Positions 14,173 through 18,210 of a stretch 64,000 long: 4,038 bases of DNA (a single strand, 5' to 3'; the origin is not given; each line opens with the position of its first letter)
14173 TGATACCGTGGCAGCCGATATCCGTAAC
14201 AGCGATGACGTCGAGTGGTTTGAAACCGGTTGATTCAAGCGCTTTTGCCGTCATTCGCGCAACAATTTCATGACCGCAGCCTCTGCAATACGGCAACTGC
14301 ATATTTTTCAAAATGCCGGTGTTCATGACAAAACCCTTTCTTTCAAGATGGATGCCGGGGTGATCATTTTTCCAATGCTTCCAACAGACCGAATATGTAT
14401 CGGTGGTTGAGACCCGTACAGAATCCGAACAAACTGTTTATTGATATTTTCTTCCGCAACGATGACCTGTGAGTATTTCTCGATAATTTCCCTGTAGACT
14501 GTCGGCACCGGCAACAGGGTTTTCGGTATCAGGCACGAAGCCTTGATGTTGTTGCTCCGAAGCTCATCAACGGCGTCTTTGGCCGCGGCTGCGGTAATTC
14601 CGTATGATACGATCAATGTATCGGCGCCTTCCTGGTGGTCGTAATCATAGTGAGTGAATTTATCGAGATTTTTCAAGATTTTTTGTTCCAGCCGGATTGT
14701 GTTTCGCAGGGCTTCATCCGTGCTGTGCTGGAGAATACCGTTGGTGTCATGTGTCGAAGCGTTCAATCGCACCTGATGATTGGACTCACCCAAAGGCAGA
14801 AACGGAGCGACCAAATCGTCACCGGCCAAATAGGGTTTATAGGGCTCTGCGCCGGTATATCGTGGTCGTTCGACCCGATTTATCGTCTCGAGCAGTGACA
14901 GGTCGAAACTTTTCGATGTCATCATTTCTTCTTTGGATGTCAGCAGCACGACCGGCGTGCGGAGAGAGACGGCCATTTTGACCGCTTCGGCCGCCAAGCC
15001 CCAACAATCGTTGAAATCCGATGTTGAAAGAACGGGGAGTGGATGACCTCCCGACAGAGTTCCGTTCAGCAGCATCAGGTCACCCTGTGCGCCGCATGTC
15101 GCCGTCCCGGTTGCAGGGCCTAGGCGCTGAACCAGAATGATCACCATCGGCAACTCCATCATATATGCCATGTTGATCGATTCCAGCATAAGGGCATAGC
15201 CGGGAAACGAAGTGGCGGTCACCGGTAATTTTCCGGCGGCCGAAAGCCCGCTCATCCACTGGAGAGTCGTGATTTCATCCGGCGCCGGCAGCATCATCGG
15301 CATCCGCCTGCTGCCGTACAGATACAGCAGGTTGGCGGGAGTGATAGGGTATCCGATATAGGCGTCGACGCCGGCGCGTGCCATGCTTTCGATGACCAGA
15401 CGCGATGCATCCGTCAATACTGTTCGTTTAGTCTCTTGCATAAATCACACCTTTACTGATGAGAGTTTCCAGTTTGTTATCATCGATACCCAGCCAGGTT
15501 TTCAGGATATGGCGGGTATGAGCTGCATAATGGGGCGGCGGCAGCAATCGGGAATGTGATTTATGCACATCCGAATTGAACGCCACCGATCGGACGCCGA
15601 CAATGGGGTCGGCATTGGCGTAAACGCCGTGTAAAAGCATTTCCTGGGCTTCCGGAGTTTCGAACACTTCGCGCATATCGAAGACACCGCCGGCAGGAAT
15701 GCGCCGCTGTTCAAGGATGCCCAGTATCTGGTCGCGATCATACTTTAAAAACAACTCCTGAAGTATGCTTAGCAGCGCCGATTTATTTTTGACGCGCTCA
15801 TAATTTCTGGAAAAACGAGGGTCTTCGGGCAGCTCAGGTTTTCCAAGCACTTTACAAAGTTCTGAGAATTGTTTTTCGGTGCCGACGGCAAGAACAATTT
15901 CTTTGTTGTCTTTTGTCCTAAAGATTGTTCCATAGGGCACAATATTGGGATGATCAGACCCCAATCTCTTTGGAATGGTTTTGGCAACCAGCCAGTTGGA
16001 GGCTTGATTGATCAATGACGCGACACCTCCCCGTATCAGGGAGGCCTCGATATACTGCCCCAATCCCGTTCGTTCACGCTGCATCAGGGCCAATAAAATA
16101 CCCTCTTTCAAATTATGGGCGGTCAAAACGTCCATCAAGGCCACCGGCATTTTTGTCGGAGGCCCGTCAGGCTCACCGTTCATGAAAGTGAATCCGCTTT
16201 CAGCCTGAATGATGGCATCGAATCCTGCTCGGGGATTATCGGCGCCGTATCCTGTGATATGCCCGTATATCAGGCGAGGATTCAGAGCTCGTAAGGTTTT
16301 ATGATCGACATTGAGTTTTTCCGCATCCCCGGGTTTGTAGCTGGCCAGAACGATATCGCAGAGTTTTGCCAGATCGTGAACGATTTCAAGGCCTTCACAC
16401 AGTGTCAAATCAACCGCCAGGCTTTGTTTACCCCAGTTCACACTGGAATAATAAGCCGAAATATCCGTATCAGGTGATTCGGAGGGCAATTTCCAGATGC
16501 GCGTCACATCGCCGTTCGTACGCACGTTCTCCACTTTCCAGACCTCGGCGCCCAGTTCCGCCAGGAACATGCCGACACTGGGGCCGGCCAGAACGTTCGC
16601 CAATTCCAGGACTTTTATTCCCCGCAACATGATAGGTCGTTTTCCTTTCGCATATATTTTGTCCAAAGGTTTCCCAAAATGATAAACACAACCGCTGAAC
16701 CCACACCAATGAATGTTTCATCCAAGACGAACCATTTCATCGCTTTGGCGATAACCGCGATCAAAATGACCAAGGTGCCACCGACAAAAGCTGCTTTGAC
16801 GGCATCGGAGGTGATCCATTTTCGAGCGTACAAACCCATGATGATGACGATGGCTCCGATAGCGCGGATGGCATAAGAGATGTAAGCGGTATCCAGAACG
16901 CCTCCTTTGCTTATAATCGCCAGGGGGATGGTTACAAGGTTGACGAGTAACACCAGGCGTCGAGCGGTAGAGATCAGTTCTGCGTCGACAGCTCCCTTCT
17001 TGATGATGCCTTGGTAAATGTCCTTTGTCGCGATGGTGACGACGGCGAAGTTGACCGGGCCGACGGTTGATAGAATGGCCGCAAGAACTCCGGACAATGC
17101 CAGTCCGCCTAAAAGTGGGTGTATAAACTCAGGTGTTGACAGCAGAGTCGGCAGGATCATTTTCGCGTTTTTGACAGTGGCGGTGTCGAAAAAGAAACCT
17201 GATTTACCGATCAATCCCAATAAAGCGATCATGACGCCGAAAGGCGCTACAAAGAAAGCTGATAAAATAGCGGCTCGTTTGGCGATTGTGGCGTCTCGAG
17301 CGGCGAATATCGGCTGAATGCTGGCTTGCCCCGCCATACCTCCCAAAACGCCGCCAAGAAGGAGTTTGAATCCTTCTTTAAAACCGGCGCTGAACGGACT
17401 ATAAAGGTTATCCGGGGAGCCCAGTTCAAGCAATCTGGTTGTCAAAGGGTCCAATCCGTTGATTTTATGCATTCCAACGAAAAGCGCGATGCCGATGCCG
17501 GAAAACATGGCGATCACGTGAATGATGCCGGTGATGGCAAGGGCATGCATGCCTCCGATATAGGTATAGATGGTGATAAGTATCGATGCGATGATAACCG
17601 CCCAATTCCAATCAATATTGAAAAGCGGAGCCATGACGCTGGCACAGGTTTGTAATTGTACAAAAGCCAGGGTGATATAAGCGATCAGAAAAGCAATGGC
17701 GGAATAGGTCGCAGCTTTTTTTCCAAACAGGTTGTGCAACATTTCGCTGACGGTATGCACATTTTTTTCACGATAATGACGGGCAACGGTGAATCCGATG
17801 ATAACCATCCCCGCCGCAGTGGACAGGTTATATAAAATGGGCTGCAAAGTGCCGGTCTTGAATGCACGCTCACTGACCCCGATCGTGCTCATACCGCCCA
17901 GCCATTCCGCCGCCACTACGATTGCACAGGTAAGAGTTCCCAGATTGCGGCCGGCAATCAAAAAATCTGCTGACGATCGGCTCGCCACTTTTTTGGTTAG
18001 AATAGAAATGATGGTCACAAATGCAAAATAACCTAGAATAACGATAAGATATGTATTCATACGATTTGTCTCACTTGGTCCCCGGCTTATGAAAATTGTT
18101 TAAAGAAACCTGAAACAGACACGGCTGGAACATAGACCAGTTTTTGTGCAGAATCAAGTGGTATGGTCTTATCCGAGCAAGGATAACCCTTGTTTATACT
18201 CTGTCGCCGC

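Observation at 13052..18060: Symporter + family III CoA-transferase + 2-oxoacid oxidoreductase operon: an unassigned catabolic module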

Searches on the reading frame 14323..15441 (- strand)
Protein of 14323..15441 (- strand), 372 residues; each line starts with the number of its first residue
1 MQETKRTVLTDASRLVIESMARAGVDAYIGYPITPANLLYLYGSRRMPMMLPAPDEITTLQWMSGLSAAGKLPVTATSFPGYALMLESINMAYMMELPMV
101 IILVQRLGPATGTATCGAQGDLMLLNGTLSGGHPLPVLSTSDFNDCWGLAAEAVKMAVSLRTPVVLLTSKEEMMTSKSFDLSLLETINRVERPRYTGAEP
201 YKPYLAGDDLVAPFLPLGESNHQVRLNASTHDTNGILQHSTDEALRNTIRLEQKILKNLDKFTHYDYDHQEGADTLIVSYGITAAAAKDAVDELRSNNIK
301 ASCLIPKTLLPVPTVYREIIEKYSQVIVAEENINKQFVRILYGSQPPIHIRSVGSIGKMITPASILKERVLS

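Call 3: search_protein_families(library=pfam, proteins=[window:14323-15441:-])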
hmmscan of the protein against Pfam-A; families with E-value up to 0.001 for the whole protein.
window:14323-15441:- (372 aa): 3 families
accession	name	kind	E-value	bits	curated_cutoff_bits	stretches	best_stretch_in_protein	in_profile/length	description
PF01855.24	POR_N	-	5.2e-32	111.9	27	1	19-231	2-211/231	Pyruvate flavodoxin/ferredoxin oxidoreductase, thiamine diP-bdg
PF17147.9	PFOR_II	-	5e-09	36.9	27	1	273-333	1-62/102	Pyruvate:ferredoxin oxidoreductase core domain II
PF02780.25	Transketolase_C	-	4.7e-07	30.2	25.9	1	270-333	7-71/124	Transketolase, C-terminal domain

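Call 4: search_protein_families(library=ncbifam, proteins=[window:14323-15441:-])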
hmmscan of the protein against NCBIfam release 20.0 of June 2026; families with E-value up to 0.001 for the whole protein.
window:14323-15441:- (372 aa): 11 families
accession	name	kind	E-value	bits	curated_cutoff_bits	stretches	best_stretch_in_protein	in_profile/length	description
TIGR03710.1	OAFO_sf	subfamily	1.5e-69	235.1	482.75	1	4-366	190-558/561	2-oxoacid:acceptor oxidoreductase subunit alpha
NF006412.0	PRK08659.1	equivalog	1.8e-61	208.5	411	1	14-368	12-372/378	2-oxoacid:acceptor oxidoreductase subunit alpha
NF007206.0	PRK09627.1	equivalog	1.6e-43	149.1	579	1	6-340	2-343/375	2-oxoglutarate synthase subunit alpha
NF041170.1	Oxoac_fdxalpha_Archa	equivalog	1.9e-37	128.9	800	1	50-341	293-590/636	2-oxoacid:ferredoxin oxidoreductase subunit alpha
NF005507.0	PRK07119.1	subfamily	2.5e-35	121.9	399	2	8-168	5-169/352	3-methyl-2-oxobutanoate dehydrogenase subunit VorB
NF007201.0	PRK09622.1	equivalog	1.2e-11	44.2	590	1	18-324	21-317/405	2-oxoacid:ferredoxin oxidoreductase subunit alpha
NF045764.1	PhenlGlyoxDHPadG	equivalog_domain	3.9e-09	35.5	700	1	30-125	25-125/398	NADH-dependent phenylglyoxylate dehydrogenase subunit alpha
NF040682.1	PorA_Arch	equivalog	4.5e-08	32.4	550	1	11-106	7-108/387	pyruvate synthase subunit PorA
NF006233.0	PRK08367.1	equivalog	8.7e-07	28.1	625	0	58-106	61-109/394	pyruvate ferredoxin oxidoreductase subunit alpha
NF003933.0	PRK05444.2-2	equivalog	0.00016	20.3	395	1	256-333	467-544/606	1-deoxy-D-xylulose-5-phosphate synthase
NF006232.0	PRK08366.1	equivalog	0.00037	19.2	646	0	55-106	61-112/394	2-ketoisovalerate ferredoxin oxidoreductase subunit alpha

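Call 19: search_solved_structures(query=window:14323-15441:-, max_evalue=0.00001)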
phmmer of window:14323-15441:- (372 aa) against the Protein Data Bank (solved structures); distinct sequences matched with E-value up to 0.00001: 5.
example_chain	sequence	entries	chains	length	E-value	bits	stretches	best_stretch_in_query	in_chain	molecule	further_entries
1yd7_A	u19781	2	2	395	1.3e-39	139.9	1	19-365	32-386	2-keto acid:ferredoxin oxidoreductase subunit alpha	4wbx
6n2n_A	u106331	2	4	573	8.4e-36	127.3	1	22-341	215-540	Pyruvate flavodoxin/ferredoxin oxidoreductase domain protein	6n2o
8ys5_A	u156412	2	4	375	2e-32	116.2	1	6-366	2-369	2-oxoglutarate synthase subunit alpha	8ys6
5b46_A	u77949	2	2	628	1.1e-20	77.6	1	49-341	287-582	2-oxoacid--ferredoxin oxidoreductase alpha subunit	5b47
5b48_A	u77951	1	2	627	1.6e-15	60.7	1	49-331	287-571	2-oxoacid--ferredoxin oxidoreductase alpha subunit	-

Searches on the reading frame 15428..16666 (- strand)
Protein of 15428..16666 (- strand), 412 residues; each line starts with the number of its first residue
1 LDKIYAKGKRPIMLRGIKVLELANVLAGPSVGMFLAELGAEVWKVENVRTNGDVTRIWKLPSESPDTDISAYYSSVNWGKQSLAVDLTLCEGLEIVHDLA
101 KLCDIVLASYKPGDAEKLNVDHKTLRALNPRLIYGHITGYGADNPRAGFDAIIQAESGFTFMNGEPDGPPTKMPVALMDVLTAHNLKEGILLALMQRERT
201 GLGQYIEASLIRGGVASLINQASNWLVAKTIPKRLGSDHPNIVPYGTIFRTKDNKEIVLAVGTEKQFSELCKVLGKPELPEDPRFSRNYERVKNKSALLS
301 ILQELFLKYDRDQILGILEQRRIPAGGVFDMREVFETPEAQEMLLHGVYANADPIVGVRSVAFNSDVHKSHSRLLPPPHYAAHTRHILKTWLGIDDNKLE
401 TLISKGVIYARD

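Call 3: search_protein_families(library=pfam, proteins=[window:15428-16666:-])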
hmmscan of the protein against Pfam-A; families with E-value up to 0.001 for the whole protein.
window:15428-16666:- (412 aa): 1 family
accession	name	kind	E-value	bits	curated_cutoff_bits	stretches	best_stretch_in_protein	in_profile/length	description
PF02515.22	CoA_transf_3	-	1e-94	318.1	23.3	1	14-384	1-366/366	CoA-transferase family III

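Call 4: search_protein_families(library=ncbifam, proteins=[window:15428-16666:-])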
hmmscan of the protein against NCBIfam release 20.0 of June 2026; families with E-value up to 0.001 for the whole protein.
window:15428-16666:- (412 aa): 7 families
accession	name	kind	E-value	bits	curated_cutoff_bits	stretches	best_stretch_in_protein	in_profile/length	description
NF052585.1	SucGlutTfsCaiB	equivalog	2.1e-81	273.5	750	1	12-389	6-386/394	succinate--glutarate CoA-transferase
NF041294.1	Scnl_mescCoAtase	equivalog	6.8e-55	186.8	700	1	14-358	4-351/381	succinyl-CoA:mesaconate CoA-transferase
NF008511.0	PRK11430.1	equivalog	9.3e-53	179.7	522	1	14-345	10-339/381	CoA:oxalate CoA-transferase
TIGR03253.1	oxalate_frc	equivalog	1.9e-52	178.4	504.2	2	14-211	4-200/416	formyl-CoA transferase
NF003809.0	PRK05398.1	subfamily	4.9e-50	170.3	442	1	14-408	5-416/416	formyl-CoA transferase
NF002914.1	PRK03525.1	equivalog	3e-17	62.7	413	1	14-408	10-397/400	L-carnitine CoA-transferase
TIGR04253.1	mesacon_CoA_iso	equivalog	1.8e-13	50.2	725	1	13-278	2-262/403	2-methylfumaryl-CoA isomerase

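Call 18: search_solved_structures(query=window:15428-16666:-, max_evalue=1e-20)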
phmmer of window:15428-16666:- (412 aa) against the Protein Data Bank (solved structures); distinct sequences matched with E-value up to 1e-20: 23.
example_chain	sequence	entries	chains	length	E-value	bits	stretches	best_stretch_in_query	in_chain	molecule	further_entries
10uh_A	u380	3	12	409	4.3e-82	279.7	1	12-410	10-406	Formyl-coenzyme a transferase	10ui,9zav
9br6_A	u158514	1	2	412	7.3e-69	236.1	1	14-408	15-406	Succinate--hydroxymethylglutarate CoA-transferase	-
9br7_A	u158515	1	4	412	1e-68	235.7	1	14-408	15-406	Succinate--hydroxymethylglutarate CoA-transferase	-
4ed9_A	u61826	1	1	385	1.1e-67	232.2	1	13-360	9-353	CAIB/BAIF family protein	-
4hl6_A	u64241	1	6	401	4.7e-47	164.3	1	14-345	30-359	Uncharacterized protein YfdE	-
5yit_A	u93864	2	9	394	2e-40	142.4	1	14-365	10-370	CoA transferase III | Uncharacterized protein Rv3272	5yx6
5yiy_A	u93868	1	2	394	2.6e-39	138.8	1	14-365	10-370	CoA transferase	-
1p5h_A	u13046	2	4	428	6.2e-35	124.4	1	14-215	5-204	Formyl-coenzyme A transferase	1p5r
2vjo_A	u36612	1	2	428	1.2e-34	123.5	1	14-215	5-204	FORMYL-COENZYME A TRANSFERASE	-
2vjn_A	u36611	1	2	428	1.6e-34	123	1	14-215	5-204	FORMYL-COENZYME A TRANSFERASE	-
2vjk_A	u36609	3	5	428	1.6e-34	123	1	14-215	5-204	FORMYL-COENZYME A TRANSFERASE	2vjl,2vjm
1t4c_A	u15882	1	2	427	1.7e-34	122.9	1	14-215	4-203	Formyl-CoA:oxalate CoA-transferase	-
1pt5_A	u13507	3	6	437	3.1e-34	122.1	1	8-210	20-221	Hypothetical protein yfdW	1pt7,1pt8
1vgr_A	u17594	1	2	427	6.1e-34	121.1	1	14-215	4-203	Formyl-coenzyme A transferase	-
1pqy_A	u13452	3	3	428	7.3e-34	120.8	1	14-210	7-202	Hypothetical protein yfdW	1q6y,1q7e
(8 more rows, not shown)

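Call 32: search_solved_structures(query=window:15428-16666:-, max_evalue=1e-60, show_alignments=3)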
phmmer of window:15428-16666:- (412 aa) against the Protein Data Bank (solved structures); distinct sequences matched with E-value up to 1e-60: 4.
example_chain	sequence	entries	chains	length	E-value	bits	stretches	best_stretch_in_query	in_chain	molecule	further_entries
10uh_A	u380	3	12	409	4.3e-82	279.7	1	12-410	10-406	Formyl-coenzyme a transferase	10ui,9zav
9br6_A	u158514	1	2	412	7.3e-69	236.1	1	14-408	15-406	Succinate--hydroxymethylglutarate CoA-transferase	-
9br7_A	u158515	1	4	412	1e-68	235.7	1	14-408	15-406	Succinate--hydroxymethylglutarate CoA-transferase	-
4ed9_A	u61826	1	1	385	1.1e-67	232.2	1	13-360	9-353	CAIB/BAIF family protein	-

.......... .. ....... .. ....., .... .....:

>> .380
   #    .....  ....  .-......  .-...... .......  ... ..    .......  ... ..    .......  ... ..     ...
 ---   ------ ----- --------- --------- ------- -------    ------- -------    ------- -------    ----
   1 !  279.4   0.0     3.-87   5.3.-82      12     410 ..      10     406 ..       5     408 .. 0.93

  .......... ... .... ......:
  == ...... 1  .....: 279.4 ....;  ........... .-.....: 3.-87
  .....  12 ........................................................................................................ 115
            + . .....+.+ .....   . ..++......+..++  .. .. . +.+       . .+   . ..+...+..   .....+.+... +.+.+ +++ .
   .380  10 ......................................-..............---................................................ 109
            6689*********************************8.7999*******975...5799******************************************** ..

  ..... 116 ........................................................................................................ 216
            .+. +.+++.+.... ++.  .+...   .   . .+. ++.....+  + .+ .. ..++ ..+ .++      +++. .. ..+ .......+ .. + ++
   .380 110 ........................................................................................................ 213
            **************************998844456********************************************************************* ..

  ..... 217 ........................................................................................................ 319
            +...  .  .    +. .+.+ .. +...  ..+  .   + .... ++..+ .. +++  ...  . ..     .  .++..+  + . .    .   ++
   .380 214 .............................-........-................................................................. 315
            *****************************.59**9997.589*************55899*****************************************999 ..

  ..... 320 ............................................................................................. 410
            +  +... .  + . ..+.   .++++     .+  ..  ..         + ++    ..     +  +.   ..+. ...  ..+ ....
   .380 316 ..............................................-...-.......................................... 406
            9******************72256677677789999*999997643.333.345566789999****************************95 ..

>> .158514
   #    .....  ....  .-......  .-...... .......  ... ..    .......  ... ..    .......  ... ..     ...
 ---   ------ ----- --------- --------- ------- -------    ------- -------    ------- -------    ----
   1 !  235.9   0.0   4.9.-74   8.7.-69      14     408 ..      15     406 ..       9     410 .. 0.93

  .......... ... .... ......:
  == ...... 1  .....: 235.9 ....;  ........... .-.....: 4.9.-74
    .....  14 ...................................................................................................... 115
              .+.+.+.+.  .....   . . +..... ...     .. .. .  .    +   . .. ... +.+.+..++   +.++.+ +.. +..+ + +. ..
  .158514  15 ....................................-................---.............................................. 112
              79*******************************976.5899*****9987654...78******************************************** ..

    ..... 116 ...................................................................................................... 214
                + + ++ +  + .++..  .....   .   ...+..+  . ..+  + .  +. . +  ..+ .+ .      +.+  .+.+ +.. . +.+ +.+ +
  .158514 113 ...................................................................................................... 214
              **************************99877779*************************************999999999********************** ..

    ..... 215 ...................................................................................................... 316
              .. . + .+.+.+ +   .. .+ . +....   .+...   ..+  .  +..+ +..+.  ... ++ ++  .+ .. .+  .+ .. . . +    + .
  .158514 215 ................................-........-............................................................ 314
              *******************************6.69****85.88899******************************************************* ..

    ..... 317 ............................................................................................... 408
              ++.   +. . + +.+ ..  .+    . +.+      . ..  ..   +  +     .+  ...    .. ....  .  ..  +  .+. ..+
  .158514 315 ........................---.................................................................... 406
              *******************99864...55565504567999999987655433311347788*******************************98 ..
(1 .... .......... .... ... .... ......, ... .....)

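Call 52: find_homologous_proteins(query=window:15428-16666:-, max_evalue=1e-40)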
Query window:15428-16666:- (412 aa): 6159 proteins with E <= 1e-40 among 8000 candidates; the best 120 are listed.
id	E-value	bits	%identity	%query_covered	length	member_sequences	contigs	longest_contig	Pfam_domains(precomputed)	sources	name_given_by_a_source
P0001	8.0e-254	860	95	97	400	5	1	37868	PF02515.23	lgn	-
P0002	9.4e-213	725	81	97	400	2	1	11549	PF02515.23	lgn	-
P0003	1.7e-205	701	77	97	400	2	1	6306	PF02515.23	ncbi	-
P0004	6.0e-196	670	75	97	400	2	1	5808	PF02515.23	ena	-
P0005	8.0e-193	659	74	97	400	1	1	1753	PF02515.23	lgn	-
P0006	2.9e-179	615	68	97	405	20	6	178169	PF02515.23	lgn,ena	-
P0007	2.3e-178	612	67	97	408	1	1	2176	PF02515.23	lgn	-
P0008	3.0e-178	611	68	96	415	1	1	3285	PF02515.23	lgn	-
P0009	4.0e-176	604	69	97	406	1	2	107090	PF02515.23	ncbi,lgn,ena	-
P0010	4.1e-176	604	67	97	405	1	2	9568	PF02515.23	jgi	jgi:crotonobetainyl-CoA:carnitine CoA-transferase CaiB-like acyl-CoA transferase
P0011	4.9e-176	604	67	97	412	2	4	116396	PF02515.23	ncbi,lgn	ncbi:MAG: CaiB/BaiF CoA-transferase family protein [Bacteroidales bacterium]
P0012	5.6e-176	604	68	97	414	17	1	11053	PF02515.23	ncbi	-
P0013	1.3e-175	603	69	97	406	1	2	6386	PF02515.23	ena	-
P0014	2.4e-175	602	68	96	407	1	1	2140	PF02515.23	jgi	jgi:crotonobetainyl-CoA:carnitine CoA-transferase CaiB-like acyl-CoA transferase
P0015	6.1e-175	600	68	97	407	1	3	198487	PF02515.23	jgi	jgi:crotonobetainyl-CoA:carnitine CoA-transferase CaiB-like acyl-CoA transferase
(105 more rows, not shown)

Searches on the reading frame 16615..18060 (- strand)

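Call 3: search_protein_families(library=pfam, proteins=[window:16615-18060:-])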
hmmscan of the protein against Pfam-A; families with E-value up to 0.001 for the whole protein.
window:16615-18060:- (481 aa): 1 family
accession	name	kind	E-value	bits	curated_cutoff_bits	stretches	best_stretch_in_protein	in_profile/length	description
PF00474.23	SSF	-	1e-35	123.9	22.8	1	33-427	1-406/406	Sodium:solute symporter family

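Call 4: search_protein_families(library=ncbifam, proteins=[window:16615-18060:-])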
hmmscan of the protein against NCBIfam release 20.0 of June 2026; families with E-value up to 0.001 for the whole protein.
window:16615-18060:- (481 aa): 10 families
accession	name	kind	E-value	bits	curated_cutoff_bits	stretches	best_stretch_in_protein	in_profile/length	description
TIGR00813.1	sss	superfamily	2.7e-40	138.7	184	1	33-421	1-405/411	sodium/solute symporter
TIGR02121.1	Na_Pro_sym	equivalog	2.5e-25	89.2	515.5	1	5-468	4-470/488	sodium/proline symporter PutP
TIGR02119.1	panF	equivalog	4.8e-21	75.3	328.05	1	5-467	4-468/471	sodium/pantothenate symporter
NF007790.0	PRK10484.1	equivalog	4.2e-19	68.8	401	1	4-466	5-483/527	solute:sodium symporter family transporter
TIGR03648.1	Na_symport_lg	subfamily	9.9e-17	60.6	320.75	2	5-183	3-177/547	VC_2705 family sodium/solute symporter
NF006903.2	PRK09395.1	subfamily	1.4e-14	53.4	750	1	6-443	36-487/552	cation/acetate symporter ActP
NF009135.0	PRK12488.1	subfamily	2.1e-13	49.7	850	1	8-443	35-484/549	cation/acetate symporter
TIGR02711.1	symport_actP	equivalog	1.8e-12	46.8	1099.25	1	7-438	36-475/549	cation/acetate symporter ActP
NF011948.0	PRK15419.1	equivalog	1.5e-11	43.8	955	1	12-467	14-477/502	sodium/proline symporter PutP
NF058657.1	MncbAcdTpMctC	equivalog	9.7e-08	30.9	670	1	5-440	8-458/527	monocarboxylic acid transporter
